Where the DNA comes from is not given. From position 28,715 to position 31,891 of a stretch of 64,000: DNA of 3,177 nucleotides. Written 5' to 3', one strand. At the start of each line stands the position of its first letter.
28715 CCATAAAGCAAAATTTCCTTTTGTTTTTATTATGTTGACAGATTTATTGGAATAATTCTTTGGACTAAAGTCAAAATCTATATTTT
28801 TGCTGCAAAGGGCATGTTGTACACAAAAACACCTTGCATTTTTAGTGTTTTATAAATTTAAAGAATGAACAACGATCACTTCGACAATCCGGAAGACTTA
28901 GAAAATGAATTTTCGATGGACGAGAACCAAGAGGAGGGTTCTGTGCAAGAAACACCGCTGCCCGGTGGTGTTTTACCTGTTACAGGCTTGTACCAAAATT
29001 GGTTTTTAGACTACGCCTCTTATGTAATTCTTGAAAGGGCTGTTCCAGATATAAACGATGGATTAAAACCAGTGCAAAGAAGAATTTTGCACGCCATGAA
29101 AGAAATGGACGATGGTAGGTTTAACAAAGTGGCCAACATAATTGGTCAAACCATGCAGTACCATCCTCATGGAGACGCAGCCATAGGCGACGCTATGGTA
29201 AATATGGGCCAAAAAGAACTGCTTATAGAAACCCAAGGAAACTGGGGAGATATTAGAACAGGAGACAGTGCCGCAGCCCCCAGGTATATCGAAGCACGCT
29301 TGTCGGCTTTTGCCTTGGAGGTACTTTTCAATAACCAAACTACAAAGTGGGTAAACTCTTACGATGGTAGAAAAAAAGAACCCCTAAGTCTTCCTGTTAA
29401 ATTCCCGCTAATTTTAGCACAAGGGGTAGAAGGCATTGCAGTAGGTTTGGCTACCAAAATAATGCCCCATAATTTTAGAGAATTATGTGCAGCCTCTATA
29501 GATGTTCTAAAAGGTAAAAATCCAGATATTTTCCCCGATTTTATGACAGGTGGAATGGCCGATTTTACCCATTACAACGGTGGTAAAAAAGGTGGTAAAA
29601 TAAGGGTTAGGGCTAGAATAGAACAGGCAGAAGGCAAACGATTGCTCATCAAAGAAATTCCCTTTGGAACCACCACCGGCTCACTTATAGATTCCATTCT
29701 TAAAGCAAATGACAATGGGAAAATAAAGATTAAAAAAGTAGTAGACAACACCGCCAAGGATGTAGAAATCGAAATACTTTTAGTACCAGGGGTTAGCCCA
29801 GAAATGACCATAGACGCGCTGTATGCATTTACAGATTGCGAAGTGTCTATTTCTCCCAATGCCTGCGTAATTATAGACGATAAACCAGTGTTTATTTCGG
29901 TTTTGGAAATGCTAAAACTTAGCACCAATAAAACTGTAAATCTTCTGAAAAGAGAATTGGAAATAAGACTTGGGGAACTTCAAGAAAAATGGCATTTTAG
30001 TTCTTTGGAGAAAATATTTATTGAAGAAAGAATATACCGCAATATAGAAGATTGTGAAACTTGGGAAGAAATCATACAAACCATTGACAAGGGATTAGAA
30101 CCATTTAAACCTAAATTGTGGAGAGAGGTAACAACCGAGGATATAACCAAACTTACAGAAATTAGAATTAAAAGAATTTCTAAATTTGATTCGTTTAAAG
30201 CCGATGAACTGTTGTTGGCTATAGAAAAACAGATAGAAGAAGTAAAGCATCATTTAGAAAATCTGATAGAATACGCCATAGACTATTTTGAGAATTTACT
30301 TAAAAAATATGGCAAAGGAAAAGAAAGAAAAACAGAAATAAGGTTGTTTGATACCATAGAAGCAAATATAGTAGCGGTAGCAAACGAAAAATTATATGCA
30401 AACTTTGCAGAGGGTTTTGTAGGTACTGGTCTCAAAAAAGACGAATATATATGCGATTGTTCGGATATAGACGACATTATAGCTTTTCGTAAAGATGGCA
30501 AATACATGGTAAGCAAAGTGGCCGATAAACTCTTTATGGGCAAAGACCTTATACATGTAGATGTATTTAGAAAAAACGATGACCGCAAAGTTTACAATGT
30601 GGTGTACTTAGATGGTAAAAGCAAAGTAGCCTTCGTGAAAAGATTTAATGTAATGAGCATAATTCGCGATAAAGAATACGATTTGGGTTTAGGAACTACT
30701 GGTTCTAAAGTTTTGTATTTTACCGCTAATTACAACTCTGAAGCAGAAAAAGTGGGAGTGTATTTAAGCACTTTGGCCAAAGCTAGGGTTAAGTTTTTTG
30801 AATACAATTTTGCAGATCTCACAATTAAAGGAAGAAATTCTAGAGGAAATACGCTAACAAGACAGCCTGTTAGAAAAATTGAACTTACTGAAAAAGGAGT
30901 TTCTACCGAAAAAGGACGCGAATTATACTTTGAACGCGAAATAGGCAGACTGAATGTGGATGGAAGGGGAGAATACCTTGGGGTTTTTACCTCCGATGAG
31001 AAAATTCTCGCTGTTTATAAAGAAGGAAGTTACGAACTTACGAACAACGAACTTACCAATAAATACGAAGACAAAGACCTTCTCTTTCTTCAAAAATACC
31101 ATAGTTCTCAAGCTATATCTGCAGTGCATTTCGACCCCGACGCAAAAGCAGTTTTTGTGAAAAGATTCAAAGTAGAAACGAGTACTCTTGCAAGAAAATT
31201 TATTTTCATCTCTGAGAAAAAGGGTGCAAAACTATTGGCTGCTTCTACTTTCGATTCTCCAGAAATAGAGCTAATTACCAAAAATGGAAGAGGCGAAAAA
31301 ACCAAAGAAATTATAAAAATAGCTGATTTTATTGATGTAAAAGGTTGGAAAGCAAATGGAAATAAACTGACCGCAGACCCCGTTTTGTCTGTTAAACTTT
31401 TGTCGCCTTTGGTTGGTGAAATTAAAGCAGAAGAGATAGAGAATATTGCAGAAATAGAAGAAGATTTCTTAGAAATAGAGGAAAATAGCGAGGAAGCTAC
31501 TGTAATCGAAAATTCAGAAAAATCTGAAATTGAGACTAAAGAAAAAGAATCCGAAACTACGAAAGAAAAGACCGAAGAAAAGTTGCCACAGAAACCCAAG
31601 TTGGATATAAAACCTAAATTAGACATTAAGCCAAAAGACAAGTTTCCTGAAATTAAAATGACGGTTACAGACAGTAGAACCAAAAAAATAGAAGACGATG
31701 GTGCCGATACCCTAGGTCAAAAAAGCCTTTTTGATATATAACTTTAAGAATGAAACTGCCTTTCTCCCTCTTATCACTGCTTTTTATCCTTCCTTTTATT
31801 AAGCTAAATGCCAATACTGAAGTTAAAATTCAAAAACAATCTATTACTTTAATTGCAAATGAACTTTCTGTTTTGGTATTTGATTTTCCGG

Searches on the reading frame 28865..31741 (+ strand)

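Call 55: search_protein_families(library=ncbifam, proteins=[window:28865-31741:+], max_evalue=1e-10)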
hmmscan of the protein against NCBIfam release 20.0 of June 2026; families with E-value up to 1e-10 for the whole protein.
window:28865-31741:+ (958 aa): 10 families
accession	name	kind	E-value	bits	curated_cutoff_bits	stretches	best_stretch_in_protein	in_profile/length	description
NF009397.0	PRK12758.1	equivalog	0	1344.2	780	1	18-883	7-856/870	DNA gyrase/topoisomerase IV subunit A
NF007209.0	PRK09631.1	equivalog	3.6e-231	769.2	644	1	40-674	5-633/635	DNA topoisomerase IV subunit A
NF007208.0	PRK09630.1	equivalog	9.9e-124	413.8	598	1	39-503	4-473/479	DNA topoisomerase IV subunit A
NF004044.1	PRK05561.1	subfamily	2.6e-87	294.2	654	1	42-497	5-481/738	DNA topoisomerase (ATP-hydrolyzing)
NF004043.1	PRK05560.1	equivalog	1.4e-74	251.5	902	1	44-494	12-482/798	DNA gyrase subunit A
TIGR01063.1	gyrA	equivalog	1.5e-70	238.2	877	1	45-495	12-482/800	DNA topoisomerase (ATP-hydrolyzing) subunit A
TIGR01062.1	parC_Gneg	equivalog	1.6e-63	215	628.9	1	42-466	9-449/735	DNA topoisomerase IV subunit A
TIGR01061.1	parC_Gpos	equivalog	6.7e-57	193.4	813.25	1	45-501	12-486/737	DNA topoisomerase IV subunit A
NF010586.0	PRK13979.1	equivalog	1.6e-47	161.9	1475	1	44-492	23-498/957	DNA topoisomerase IV subunit A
NF038098.1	GyrA_w_intein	exception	1.6e-46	158.8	1850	2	143-378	539-798/1232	intein-containing DNA gyrase subunit A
